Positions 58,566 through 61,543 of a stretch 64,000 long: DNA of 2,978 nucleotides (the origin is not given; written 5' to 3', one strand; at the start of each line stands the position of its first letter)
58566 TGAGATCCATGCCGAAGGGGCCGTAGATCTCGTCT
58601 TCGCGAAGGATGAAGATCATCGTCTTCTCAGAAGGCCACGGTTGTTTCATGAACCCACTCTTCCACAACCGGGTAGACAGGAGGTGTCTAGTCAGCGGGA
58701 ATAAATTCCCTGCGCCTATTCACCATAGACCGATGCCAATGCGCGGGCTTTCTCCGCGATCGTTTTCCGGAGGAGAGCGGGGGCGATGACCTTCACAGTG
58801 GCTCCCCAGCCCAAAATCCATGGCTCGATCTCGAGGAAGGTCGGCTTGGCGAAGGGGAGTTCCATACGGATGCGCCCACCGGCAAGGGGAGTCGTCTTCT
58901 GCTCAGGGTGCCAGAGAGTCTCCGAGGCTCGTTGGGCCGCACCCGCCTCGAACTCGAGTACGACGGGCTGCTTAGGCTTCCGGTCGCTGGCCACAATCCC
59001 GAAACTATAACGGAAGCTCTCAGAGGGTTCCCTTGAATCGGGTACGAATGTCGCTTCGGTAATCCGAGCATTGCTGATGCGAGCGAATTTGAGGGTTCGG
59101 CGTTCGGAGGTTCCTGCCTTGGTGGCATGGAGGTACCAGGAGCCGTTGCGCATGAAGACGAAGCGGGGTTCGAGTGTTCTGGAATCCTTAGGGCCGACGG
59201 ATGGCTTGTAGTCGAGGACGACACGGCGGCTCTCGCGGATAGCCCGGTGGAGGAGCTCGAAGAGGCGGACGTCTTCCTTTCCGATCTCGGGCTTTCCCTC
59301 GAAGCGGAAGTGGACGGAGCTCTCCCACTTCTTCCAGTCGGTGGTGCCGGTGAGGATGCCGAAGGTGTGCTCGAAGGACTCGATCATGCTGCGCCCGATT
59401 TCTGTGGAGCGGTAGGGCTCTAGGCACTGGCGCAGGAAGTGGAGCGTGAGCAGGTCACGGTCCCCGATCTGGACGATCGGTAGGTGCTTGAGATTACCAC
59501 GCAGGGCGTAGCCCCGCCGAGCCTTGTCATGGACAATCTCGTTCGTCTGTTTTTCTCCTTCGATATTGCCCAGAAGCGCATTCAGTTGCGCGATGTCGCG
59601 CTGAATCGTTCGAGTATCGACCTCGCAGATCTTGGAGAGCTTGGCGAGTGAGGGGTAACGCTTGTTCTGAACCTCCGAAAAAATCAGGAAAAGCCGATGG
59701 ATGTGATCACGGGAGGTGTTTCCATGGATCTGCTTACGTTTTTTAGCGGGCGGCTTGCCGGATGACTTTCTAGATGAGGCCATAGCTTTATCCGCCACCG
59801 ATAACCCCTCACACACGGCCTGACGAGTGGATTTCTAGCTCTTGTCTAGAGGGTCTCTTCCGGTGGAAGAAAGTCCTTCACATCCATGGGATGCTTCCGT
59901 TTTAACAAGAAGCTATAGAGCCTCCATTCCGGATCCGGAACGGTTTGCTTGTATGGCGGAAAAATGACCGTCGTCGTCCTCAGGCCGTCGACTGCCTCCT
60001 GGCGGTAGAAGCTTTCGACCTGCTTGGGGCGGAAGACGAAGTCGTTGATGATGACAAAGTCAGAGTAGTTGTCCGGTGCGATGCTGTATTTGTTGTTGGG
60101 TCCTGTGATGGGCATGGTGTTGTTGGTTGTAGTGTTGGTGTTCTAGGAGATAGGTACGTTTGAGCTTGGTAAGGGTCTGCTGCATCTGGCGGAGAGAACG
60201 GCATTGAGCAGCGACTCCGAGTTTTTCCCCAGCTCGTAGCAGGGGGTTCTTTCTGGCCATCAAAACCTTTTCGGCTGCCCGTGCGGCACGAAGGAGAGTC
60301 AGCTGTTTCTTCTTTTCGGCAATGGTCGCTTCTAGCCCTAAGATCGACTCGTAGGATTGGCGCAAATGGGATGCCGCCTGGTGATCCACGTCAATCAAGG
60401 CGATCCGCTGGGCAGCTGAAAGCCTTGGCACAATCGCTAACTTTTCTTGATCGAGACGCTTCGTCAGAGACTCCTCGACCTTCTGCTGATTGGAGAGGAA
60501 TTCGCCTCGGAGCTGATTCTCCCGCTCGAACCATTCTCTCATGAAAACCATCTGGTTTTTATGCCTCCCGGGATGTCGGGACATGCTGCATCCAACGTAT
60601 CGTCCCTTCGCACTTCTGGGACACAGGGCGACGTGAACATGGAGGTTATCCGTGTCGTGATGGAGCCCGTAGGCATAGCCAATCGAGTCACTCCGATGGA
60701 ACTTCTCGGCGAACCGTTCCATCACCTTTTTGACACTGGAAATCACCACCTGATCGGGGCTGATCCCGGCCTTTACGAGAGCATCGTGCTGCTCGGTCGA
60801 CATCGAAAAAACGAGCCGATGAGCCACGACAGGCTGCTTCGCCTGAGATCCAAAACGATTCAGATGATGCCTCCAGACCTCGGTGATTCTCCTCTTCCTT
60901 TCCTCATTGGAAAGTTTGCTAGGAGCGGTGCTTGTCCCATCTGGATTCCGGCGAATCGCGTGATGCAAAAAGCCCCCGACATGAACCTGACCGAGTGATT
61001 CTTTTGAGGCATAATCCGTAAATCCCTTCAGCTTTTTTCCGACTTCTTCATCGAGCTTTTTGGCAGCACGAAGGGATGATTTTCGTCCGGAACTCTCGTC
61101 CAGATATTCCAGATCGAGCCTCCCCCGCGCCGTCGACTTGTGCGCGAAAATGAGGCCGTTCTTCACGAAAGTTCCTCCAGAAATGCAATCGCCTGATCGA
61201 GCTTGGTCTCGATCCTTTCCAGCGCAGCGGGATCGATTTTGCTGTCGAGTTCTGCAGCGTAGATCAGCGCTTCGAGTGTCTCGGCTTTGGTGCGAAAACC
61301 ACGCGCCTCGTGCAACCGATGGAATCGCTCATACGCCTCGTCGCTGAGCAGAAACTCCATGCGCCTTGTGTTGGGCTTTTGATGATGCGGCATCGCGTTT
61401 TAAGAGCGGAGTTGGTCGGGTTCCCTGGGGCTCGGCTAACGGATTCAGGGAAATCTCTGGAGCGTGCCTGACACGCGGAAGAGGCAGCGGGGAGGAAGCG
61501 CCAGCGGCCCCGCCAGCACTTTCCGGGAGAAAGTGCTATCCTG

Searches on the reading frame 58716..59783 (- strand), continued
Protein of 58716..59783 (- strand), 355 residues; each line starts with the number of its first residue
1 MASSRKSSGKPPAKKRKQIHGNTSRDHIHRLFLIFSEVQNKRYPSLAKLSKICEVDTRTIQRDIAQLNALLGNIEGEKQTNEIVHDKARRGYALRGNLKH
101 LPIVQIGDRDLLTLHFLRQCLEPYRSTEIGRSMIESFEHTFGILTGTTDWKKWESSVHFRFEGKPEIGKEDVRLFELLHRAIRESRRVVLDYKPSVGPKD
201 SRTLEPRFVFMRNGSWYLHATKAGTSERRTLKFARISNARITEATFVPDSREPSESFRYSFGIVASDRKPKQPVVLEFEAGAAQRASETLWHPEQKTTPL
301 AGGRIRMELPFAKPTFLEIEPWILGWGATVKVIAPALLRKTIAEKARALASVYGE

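Call 65: fold_search(model_id=the predicted structure, library=pdb)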
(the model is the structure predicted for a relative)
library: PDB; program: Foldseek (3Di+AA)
matches with E <= 10: 1320; with E <= 0.001: 32
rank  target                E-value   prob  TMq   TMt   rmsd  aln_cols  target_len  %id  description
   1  8tp8_D                6.4e-15  1.00  0.51  0.55  16.5       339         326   18  Structure of the C. crescentus WYL-activator, DriD, bound to ssDNA and cognate DNA (released 2023-11-29)
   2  9pfv_Q                1.1e-14  1.00  0.52  0.56  10.1       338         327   16  The cryo-EM structure of C. crescentus DriD-ssDNA-RNAP-Sigma73-CCNA_03891/CCNA_01149 promoter transcription activation (released 2026-02-25)
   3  8tpk_B                1.3e-14  1.00  0.55  0.59   9.6       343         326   18  P6522 crystal form of C. crescentus DriD-ssDNA-DNA complex (released 2023-11-29)
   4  8tp8_A                1.3e-14  1.00  0.51  0.55  16.6       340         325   18  Structure of the C. crescentus WYL-activator, DriD, bound to ssDNA and cognate DNA (released 2023-11-29)
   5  8tp8_B                2.1e-14  1.00  0.54  0.59   9.6       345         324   18  Structure of the C. crescentus WYL-activator, DriD, bound to ssDNA and cognate DNA (released 2023-11-29)
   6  8tpk_A                2.8e-14  1.00  0.50  0.55  17.1       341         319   18  P6522 crystal form of C. crescentus DriD-ssDNA-DNA complex (released 2023-11-29)
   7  9pfq_Q                5.7e-14  1.00  0.54  0.57  10.0       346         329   17  The cryo-EM structure of C. crescentus DriD-ssDNA-RNAP-Sigma73-bapE promoter transcription activation complex (released 2026-02-25)
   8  9fnd_Y                1.2e-12  1.00  0.35  0.38  13.2       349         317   19  Transcriptional activator PafBC bound to mycobacterial RNA polymerase (released 2025-02-12)
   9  9fnd_X                1.8e-12  1.00  0.38  0.40  18.2       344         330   19  Transcriptional activator PafBC bound to mycobacterial RNA polymerase (released 2025-02-12)
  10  9cu3_B                2.4e-12  1.00  0.37  0.59   5.7       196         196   22  Allosteric mechanism of DriD transcription activator (released 2025-04-23)
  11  7tzv_M                6.9e-12  1.00  0.43  0.74   3.9       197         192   22  Structure of DriD C-domain bound to 9mer ssDNA (released 2022-06-01)
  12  9cu3_A                1.1e-11  1.00  0.45  0.75   4.0       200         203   22  Allosteric mechanism of DriD transcription activator (released 2025-04-23)
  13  7tzv_A                2.5e-11  1.00  0.35  0.56   6.5       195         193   20  Structure of DriD C-domain bound to 9mer ssDNA (released 2022-06-01)
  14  6sj9_A                9.9e-11  1.00  0.31  0.21  12.3       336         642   18  Proteasome accessory factor B/C (PafBC) of Arthrobacter aurescens (released 2019-10-16)
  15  6sj9_B                2.5e-10  1.00  0.30  0.20  13.1       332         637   16  Proteasome accessory factor B/C (PafBC) of Arthrobacter aurescens (released 2019-10-16)
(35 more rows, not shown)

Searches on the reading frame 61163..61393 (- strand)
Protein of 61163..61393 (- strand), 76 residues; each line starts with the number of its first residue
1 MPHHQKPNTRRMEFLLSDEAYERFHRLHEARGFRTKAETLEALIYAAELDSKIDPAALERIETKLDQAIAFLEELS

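Call 30: search_protein_families(library=pfam, proteins=[window:61163-61393:-], max_evalue=0.01)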
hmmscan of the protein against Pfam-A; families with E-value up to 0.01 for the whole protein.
window:61163-61393:- (76 aa): 1 family
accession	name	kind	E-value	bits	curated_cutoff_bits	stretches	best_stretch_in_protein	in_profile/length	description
PF19514.5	MobC_2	-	0.0018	18.3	27.5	1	4-59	16-72/140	MobC-like protein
